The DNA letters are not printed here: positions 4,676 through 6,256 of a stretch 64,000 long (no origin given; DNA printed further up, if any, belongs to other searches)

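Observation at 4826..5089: Secretin 1 carries a C-terminal ER/K coiled-coil tail resembling its three downstream neighbours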

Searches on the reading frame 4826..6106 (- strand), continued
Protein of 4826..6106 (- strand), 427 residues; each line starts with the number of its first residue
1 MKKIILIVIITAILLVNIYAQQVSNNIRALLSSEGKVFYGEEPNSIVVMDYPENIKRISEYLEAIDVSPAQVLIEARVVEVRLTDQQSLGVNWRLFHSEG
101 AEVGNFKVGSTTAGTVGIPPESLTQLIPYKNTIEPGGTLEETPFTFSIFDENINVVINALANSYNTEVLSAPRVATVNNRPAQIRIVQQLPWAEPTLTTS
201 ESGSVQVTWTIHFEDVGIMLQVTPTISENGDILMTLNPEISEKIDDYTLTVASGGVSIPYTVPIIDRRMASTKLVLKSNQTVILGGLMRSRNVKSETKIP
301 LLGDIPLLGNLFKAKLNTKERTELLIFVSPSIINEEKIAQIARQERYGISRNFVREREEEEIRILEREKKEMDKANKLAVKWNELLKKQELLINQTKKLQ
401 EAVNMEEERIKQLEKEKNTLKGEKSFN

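Call 30: fold_search(model_id=the predicted structure, library=pdb)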
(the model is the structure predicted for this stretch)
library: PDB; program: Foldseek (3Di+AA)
matches with E <= 10: 921; with E <= 0.001: 40
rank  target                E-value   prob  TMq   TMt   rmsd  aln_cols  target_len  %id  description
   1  6w6m_A                3.7e-14  1.00  0.34  0.35  24.3       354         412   22  Single particle cryoEM structure of V. cholerae Type IV competence pilus secretin PilQ (released 2020-10-14)
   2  5w68_A                1.8e-13  1.00  0.36  0.42  23.1       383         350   21  Type II secretin from Enteropathogenic Escherichia coli - GspD (released 2017-11-15)
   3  9u5s_A                2.1e-13  1.00  0.38  0.35  18.8       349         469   16  The structure of the BfpBG complex in the T4bP system (released 2025-11-05)
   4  5zdh_A                6.0e-13  1.00  0.35  0.31  23.2       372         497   19  CryoEM structure of ETEC Pilotin-Secretin AspS-GspD complex (released 2018-04-18)
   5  8jvb_A                1.7e-12  1.00  0.30  0.34  33.6       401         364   18  Cryo-EM structure of the Type II secretion system protein from Acidithiobacillus caldus (released 2024-07-03)
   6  6pee_A                2.4e-12  1.00  0.33  0.40  19.0       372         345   18  InvG secretin domain beta-barrel from Salmonella SPI-1 injectisome NC-base (released 2019-10-23)
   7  6q14_A                2.4e-12  1.00  0.33  0.30  19.0       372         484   18  Structure of the Salmonella SPI-1 injectisome NC-base (released 2019-10-23)
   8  6q14_B                2.4e-12  1.00  0.33  0.30  19.0       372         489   18  Structure of the Salmonella SPI-1 injectisome NC-base (released 2019-10-23)
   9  9k8v_A                3.0e-12  1.00  0.36  0.40  22.9       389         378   19  Cryo-EM structure of the Type II secretion system protein from Vibrio cholerae (released 2025-10-29)
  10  5wq7_A                3.7e-12  1.00  0.35  0.32  22.2       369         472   19  CryoEM structure of type II secretion system secretin GspD in E.coli K12 (released 2016-12-28)
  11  6i1y_A                7.8e-12  1.00  0.37  0.33  23.6       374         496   21  Vibrio vulnificus EpsD (released 2019-04-10)
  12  5wq8_A                7.8e-12  1.00  0.35  0.31  21.9       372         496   21  CryoEM structure of type II secretion system secretin GspD in Vibrio cholerae (released 2016-12-28)
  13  6hcg_A                7.8e-12  1.00  0.35  0.27  24.2       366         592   19  Klebsiella pneumoniae type II secretion system outer membrane complex. PulD, PulS and PulC HR domain. (released 2019-11-27)
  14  6i1x_A                1.1e-11  1.00  0.35  0.31  18.7       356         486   20  Aeromonas hydrophila ExeD (released 2019-04-10)
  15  5wq9_A                1.3e-11  1.00  0.38  0.33  20.9       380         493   20  CryoEM structure of type II secretion system secretin GspD G453A mutant in Vibrio cholerae (released 2016-12-28)
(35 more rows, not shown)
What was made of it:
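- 4823..6106 (-): Secretin 1 (427 aa): signal peptide, N-domain, secretin beta-barrel and C-terminal tail. Foldseek matches PilQ, GspD and InvG at E down to 4e-14 (call 30).
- On Secretin superfamily (Pfam PF00263): Foldseek matches PilQ, GspD and InvG at E 4e-14 to 1e-8 (call 30).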

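Call 32: search_solved_structures(query=window:4826-6106:-, max_evalue=0.00001, show_alignments=0)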
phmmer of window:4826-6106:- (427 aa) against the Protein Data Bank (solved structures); distinct sequences matched with E-value up to 0.00001: 23.
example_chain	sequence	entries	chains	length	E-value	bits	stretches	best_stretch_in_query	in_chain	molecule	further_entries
6i1x_A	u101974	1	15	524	6.4e-33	117.5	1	40-349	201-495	Type II secretion system protein D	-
5wln_G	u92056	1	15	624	1.7e-31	112.8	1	40-337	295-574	Type II secretion system protein D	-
9k8v_A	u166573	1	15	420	6.7e-31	110.8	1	40-366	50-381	General secretion pathway protein D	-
6w6m_A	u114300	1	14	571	1.7e-30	109.5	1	27-333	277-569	Type IV pilus secretin PilQ family protein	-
3jc8_Qa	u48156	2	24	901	2.9e-30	108.7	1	15-340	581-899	PilQ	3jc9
5wq9_A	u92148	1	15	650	1.2e-29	106.7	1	40-366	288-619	Type II secretion system protein D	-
6i1y_A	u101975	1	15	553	2.2e-29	105.8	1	41-363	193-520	General secretion pathway protein GspD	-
5wq8_A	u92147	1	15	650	2.7e-29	105.5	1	40-366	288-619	Type II secretion system protein D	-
5w68_A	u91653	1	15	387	4.2e-29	104.9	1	42-364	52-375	Putative type II secretion protein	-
5zdh_A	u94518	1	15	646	3.1e-28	102.1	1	42-365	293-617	Type II secretion system protein D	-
5wq7_A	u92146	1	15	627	6.8e-28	100.9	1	40-357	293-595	Putative type II secretion system protein D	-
6hcg_A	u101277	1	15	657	4.3e-25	91.7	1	42-352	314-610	Type II secretion system protein D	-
9sh1_A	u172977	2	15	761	5.4e-25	91.4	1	23-334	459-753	Type IV pilus biogenesis and competence protein PilQ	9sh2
4av2_A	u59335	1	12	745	6.1e-25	91.2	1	23-333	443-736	TYPE IV PILUS BIOGENESIS AND COMPETENCE PROTEIN PILQ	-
6ve2_A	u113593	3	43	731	7e-25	91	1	34-339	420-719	Fimbrial assembly protein PilQ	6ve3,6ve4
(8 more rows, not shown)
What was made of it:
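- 5009..5107 (-): Proximal tail, residues 334-366: the part that aligns with the start of the GspD S-domain (helix, YG turn, start of the long helix). PilQ chains stop aligning at residues 333-340 (call 32).
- On T4P secretin PilQ (NCBIfam TIGR02515): PilQ chains in the PDB end where this protein's tail begins (call 32).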

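Call 52: find_related_loci(query=A1, collection=metagenome_contigs, flank=10000)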
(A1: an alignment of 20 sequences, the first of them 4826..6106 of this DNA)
Query A1 (427 aa) in metagenome_contigs; peptide patterns used: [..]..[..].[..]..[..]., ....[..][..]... (x = any residue, [..] = any of these).
149 stretches matched a pattern; 61 encode a relative of the query (tblastn E <= 1e-3); 61 distinct loci.
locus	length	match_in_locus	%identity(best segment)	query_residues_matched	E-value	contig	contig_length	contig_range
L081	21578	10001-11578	57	1-420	2e-153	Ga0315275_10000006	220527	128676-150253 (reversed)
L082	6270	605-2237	53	3-424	8e-141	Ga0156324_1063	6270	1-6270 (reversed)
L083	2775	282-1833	54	1-420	2e-146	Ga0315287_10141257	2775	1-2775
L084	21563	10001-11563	52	1-420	3e-139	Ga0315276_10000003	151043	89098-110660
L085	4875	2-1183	54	22-418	4e-140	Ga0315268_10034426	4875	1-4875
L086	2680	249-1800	53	19-420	6e-145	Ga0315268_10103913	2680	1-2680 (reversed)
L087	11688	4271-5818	54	1-420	3e-137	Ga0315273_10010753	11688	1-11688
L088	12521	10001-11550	50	3-417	8e-136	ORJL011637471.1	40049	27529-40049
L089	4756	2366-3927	49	1-420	4e-136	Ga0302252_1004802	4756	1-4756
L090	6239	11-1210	51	22-420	1e-133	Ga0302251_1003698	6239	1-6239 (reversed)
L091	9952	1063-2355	49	1-424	3e-133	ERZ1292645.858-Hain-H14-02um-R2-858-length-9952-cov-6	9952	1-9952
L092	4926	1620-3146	51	3-412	6e-134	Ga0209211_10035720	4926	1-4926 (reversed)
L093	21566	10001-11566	47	1-423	5e-132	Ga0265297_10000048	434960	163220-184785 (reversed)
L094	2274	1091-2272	51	20-413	3e-139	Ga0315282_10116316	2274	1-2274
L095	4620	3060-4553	49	3-411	2e-131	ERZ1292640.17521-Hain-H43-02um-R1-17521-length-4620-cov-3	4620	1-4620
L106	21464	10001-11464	47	20-420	1e-123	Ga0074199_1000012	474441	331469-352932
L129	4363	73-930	46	143-425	3e-82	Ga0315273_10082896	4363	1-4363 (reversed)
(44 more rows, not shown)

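Call 60: search_protein_families(library=pfam, proteins=[L007:11598-15260:+, L016:11618-14812:+, L012:7157-9790:+, L013:11216-13939:+, L084:11616-13574:+, L090:1270-3861:+, L085:2158-4251:+, L106:13333-15285:+, L129:2352-4349:+], max_evalue=0.001)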
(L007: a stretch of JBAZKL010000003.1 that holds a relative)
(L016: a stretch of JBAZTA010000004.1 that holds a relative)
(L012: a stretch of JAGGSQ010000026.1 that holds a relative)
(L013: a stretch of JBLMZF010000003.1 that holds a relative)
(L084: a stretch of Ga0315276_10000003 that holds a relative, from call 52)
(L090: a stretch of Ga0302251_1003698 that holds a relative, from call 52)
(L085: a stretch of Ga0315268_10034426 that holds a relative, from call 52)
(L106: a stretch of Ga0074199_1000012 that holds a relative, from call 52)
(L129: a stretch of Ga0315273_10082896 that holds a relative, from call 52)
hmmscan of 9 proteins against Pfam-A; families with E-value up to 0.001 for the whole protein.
L007:11598-15260:+ (1221 aa): 0 families

L016:11618-14812:+ (1065 aa): 0 families

L012:7157-9790:+ (878 aa): 7 families
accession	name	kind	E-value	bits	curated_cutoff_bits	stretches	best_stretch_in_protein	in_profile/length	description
PF04108.17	ATG17_like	-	2.9e-08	34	43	0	439-645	117-335/355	Autophagy protein ATG17-like domain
PF10473.14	CENP-F_leu_zip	-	3.8e-07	30.7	34.5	0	190-317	14-138/140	Leucine-rich repeats of kinetochore protein Cenp-F/LEK1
PF14932.11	HAUS-augmin3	-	4.1e-06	26.9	29.4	2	235-338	66-166/260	HAUS augmin-like complex subunit 3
PF06009.19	Laminin_II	-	5.2e-06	27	33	2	437-539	2-100/138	Laminin Domain II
PF19220.6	Rod_CreS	-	7.3e-06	25.7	100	1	688-862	18-192/359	Crescentin, rod domain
PF08581.15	Tup_N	-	1.4e-05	25.8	28.7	2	134-211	1-75/77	Tup N-terminal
PF11887.13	Mce4_CUP1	-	0.00069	19.7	32.6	0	146-268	63-185/222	Cholesterol uptake porter CUP1 of Mce4, putative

L013:11216-13939:+ (908 aa): 0 families

L084:11616-13574:+ (653 aa): 0 families

L090:1270-3861:+ (864 aa): 0 families

L085:2158-4251:+ (698 aa): 0 families

L106:13333-15285:+ (651 aa): 0 families

L129:2352-4349:+ (666 aa): 0 families
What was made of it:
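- No enzyme or adhesin domain was found, even in the long members (call 60).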
